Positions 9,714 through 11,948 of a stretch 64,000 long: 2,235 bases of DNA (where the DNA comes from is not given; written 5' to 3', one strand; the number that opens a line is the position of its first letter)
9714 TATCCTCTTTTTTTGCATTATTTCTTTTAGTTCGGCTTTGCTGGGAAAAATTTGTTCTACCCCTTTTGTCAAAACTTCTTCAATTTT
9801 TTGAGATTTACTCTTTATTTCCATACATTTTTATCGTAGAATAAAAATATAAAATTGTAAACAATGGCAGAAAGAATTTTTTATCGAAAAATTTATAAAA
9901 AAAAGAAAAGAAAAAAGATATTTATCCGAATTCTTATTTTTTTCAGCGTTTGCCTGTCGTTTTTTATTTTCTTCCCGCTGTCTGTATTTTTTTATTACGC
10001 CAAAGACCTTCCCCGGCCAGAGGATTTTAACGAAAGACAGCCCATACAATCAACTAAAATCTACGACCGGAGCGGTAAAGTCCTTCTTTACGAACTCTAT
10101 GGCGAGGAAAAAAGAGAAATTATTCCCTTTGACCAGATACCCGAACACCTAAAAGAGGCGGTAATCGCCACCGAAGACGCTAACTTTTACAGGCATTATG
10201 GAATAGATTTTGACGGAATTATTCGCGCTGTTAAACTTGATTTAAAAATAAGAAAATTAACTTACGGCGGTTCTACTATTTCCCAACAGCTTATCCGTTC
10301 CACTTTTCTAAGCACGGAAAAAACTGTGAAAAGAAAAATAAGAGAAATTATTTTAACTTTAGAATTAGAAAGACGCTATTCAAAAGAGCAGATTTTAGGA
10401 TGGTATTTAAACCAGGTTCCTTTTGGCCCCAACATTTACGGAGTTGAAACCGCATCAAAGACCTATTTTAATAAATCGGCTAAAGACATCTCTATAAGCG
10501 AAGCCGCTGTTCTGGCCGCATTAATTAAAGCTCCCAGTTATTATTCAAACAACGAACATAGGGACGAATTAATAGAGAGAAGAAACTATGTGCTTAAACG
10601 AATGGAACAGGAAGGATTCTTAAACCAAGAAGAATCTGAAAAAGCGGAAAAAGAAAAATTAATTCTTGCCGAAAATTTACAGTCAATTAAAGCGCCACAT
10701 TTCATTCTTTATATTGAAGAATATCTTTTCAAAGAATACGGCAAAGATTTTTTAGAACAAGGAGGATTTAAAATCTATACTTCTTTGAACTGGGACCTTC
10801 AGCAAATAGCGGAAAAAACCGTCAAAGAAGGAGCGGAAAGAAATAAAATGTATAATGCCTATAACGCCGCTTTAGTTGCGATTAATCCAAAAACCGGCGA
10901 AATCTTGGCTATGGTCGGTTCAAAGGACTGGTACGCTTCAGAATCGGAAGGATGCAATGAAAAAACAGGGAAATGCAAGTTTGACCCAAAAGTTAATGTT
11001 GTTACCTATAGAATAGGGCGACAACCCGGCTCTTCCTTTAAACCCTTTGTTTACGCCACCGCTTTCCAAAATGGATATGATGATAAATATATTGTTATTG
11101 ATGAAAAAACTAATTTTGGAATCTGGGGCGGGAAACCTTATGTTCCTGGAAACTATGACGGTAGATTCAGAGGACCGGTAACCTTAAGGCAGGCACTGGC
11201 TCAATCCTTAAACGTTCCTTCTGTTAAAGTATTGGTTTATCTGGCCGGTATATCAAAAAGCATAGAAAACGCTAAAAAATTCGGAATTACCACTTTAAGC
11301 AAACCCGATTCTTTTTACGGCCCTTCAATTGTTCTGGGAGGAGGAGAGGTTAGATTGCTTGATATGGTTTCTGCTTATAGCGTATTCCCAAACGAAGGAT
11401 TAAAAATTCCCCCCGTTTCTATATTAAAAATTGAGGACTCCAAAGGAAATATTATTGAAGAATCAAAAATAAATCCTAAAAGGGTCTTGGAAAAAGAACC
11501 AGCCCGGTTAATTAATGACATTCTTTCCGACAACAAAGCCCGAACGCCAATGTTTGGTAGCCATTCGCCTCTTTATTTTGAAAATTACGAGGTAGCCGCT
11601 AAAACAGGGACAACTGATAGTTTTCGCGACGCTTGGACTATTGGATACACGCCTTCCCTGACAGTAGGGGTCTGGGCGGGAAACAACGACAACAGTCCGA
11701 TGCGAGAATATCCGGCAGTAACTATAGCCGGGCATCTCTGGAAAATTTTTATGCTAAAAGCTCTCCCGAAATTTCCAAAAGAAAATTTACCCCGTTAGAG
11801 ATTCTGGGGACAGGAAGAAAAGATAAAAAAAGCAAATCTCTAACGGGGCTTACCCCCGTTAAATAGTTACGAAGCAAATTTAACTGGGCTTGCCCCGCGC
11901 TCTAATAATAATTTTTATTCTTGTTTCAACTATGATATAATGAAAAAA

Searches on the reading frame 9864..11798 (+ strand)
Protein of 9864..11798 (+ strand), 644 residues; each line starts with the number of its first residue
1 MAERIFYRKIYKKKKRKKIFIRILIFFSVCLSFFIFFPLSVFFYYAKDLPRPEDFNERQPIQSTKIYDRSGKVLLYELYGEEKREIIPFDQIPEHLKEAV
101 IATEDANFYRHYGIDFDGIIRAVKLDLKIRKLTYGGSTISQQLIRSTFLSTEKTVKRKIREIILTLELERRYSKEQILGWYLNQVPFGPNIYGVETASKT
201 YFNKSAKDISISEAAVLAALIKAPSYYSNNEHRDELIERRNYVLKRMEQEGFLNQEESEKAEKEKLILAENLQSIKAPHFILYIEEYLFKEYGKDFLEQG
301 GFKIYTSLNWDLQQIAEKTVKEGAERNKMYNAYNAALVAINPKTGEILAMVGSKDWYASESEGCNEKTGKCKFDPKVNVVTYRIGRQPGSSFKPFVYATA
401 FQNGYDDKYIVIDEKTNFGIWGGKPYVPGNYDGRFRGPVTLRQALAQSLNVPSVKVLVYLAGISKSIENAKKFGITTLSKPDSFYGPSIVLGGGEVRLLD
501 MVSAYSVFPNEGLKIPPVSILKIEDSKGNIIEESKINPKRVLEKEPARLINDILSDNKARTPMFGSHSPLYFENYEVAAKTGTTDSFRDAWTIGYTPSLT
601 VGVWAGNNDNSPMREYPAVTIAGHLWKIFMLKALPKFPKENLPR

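Call 58: search_protein_families(library=pfam, proteins=[window:9864-11798:+], max_evalue=0.00001)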
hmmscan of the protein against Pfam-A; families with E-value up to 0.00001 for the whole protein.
window:9864-11798:+ (644 aa): 2 families
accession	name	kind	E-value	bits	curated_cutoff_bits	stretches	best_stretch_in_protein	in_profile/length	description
PF00912.28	Transgly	-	3e-63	212.9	27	1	76-247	6-177/178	Transglycosylase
PF00905.27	Transpeptidase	-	1.2e-24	87.5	22.1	1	336-600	2-270/299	Penicillin binding protein transpeptidase domain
